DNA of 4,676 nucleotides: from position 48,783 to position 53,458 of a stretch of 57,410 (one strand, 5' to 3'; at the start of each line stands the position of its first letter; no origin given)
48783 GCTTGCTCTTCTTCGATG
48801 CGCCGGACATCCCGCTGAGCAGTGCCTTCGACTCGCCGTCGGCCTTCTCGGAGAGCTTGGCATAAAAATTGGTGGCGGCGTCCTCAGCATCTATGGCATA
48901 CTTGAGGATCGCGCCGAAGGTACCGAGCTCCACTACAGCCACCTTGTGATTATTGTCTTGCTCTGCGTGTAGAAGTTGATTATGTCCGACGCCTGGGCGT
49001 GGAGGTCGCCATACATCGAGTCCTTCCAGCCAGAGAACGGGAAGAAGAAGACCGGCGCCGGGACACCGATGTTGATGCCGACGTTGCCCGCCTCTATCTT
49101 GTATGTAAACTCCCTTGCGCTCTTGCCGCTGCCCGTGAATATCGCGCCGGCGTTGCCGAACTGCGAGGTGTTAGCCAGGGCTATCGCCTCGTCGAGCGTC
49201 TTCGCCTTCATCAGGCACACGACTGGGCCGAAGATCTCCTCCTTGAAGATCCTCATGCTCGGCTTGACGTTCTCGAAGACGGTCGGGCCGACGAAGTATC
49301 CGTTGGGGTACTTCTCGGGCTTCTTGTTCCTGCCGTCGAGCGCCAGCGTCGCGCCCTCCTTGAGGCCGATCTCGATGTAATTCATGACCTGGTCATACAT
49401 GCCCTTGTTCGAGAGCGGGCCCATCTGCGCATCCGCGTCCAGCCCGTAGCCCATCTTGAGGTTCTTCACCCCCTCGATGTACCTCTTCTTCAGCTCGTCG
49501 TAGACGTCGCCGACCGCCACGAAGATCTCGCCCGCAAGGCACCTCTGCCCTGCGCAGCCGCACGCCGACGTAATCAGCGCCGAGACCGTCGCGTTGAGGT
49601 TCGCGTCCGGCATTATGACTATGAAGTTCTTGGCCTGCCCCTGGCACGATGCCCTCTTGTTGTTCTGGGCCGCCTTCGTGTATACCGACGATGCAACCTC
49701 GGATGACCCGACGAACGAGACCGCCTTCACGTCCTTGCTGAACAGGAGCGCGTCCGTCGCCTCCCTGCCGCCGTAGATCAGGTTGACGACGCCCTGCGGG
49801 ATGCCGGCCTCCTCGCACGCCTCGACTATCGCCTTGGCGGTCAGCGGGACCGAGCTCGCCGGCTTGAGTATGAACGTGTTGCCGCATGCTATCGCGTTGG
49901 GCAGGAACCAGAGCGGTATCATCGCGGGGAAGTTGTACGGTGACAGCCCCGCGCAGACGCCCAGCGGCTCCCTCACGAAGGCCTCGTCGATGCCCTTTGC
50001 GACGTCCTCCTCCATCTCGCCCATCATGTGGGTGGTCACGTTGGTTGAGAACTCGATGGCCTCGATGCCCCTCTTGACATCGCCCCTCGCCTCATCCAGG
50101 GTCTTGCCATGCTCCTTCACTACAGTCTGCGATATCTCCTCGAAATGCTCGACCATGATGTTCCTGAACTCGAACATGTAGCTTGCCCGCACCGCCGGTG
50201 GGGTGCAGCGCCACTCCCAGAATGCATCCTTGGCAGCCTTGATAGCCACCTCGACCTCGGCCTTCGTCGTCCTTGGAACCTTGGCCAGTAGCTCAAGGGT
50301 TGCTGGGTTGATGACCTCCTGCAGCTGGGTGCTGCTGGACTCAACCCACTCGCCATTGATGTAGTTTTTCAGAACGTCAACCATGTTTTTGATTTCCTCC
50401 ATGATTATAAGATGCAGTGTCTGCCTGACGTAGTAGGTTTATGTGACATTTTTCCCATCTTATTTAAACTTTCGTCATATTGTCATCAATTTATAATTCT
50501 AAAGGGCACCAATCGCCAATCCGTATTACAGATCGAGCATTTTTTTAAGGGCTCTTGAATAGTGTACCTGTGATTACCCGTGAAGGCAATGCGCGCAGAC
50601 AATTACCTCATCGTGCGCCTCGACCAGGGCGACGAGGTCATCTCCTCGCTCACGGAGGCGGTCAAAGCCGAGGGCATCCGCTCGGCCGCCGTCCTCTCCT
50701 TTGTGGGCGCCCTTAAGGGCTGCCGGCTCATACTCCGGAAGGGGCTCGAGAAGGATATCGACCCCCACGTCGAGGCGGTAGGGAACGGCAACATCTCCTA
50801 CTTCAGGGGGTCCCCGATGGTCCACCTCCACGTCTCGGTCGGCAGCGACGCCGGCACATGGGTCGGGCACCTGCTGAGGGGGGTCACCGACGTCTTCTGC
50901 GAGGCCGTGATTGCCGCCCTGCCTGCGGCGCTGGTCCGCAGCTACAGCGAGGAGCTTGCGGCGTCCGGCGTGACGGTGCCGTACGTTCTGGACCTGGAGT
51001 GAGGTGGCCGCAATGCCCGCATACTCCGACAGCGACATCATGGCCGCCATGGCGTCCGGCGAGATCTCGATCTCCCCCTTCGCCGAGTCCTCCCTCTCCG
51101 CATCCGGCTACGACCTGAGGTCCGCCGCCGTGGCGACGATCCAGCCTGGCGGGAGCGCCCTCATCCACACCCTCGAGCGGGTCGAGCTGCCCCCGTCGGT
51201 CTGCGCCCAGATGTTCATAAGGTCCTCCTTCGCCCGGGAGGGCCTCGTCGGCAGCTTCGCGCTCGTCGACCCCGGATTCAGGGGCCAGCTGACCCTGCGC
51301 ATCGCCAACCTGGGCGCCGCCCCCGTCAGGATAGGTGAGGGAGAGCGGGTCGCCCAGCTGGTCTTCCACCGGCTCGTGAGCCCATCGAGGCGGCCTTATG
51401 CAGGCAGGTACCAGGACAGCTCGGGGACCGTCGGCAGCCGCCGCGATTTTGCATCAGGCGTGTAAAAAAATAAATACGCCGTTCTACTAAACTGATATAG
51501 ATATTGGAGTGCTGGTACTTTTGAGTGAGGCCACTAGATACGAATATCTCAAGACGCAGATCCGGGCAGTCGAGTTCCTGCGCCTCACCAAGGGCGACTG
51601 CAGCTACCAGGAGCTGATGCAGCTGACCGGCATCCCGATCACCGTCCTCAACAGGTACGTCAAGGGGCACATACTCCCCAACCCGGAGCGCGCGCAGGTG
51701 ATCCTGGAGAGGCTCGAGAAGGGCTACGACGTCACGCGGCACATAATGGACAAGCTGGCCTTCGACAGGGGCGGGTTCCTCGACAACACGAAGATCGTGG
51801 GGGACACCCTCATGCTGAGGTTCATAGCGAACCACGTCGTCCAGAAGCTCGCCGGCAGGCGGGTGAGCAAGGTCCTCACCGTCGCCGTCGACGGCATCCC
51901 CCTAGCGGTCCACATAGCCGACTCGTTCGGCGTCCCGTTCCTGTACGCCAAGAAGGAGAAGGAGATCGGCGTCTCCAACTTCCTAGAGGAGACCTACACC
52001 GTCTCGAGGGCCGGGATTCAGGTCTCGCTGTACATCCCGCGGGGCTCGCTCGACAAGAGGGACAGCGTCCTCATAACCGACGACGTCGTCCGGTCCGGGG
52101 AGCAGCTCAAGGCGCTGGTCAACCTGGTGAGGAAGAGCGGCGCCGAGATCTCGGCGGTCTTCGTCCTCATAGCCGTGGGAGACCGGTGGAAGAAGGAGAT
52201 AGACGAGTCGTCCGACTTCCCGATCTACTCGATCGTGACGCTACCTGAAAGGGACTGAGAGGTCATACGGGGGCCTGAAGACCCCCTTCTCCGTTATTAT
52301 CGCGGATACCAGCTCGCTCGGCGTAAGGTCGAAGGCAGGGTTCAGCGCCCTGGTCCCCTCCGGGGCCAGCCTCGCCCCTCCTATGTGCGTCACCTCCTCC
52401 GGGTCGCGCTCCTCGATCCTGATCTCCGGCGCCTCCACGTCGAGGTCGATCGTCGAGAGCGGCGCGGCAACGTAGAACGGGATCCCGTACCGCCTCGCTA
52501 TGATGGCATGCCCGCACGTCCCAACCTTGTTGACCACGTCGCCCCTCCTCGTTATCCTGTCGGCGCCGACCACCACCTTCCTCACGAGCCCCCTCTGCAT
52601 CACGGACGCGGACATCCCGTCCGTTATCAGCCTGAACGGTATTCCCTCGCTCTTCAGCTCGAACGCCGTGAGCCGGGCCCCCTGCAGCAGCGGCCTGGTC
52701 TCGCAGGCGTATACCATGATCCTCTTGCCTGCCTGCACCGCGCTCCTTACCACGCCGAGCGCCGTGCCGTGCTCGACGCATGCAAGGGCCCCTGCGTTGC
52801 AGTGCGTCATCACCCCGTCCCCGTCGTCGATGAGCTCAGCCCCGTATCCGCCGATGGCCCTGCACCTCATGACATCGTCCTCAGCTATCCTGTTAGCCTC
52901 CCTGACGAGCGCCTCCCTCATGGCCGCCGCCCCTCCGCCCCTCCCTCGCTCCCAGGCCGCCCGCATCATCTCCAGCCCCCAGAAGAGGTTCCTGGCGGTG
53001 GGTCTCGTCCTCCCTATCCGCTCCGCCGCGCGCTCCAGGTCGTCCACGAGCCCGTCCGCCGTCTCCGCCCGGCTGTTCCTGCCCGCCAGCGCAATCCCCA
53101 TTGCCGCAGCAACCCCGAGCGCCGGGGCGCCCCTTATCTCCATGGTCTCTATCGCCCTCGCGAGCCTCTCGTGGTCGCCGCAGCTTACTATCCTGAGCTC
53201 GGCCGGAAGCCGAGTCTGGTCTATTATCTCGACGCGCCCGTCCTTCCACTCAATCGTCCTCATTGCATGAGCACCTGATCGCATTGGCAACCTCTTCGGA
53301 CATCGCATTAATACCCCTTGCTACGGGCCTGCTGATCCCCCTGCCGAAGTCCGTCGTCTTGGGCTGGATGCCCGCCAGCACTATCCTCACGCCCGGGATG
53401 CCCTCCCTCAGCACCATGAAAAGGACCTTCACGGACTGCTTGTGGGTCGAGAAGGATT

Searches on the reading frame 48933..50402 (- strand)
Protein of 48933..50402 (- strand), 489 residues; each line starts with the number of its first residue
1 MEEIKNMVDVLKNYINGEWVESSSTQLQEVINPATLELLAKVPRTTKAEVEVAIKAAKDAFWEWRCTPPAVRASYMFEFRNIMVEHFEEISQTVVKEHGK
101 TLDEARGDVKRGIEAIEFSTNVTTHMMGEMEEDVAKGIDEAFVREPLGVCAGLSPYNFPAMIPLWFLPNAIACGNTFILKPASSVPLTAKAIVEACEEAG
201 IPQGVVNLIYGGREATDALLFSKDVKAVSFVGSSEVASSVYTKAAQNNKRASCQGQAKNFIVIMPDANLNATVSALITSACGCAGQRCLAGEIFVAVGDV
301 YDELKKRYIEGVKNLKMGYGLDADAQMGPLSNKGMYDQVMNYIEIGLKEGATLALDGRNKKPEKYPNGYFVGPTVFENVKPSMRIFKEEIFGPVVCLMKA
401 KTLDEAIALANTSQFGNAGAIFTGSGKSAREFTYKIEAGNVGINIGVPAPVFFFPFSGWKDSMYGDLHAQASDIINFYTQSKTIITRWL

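Call 88: search_protein_families(library=pfam, proteins=[window:48933-50402:-])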
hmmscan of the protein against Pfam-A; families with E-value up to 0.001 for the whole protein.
window:48933-50402:- (489 aa): 1 family
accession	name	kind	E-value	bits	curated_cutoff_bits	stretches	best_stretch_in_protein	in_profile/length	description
PF00171.27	Aldedh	-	1.3e-142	476.1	23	1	19-484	1-461/461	Aldehyde dehydrogenase family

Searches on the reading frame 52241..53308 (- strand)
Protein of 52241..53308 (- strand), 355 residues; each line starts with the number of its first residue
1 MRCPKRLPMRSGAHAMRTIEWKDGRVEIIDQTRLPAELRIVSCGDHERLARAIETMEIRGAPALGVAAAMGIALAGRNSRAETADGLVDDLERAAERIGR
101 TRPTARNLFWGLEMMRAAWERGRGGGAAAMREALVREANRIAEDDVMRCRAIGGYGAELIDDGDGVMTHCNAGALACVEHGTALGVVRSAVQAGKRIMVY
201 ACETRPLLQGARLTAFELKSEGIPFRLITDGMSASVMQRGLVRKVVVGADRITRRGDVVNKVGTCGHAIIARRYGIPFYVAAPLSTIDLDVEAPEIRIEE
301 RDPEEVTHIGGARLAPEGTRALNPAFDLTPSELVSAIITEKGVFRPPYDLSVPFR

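Call 88: search_protein_families(library=pfam, proteins=[window:52241-53308:-])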
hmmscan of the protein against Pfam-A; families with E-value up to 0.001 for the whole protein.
window:52241-53308:- (355 aa): 1 family
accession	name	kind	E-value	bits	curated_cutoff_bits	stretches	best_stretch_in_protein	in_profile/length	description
PF01008.23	IF-2B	-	2.1e-81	273.7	22.4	1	57-346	1-280/280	Initiation factor 2 subunit family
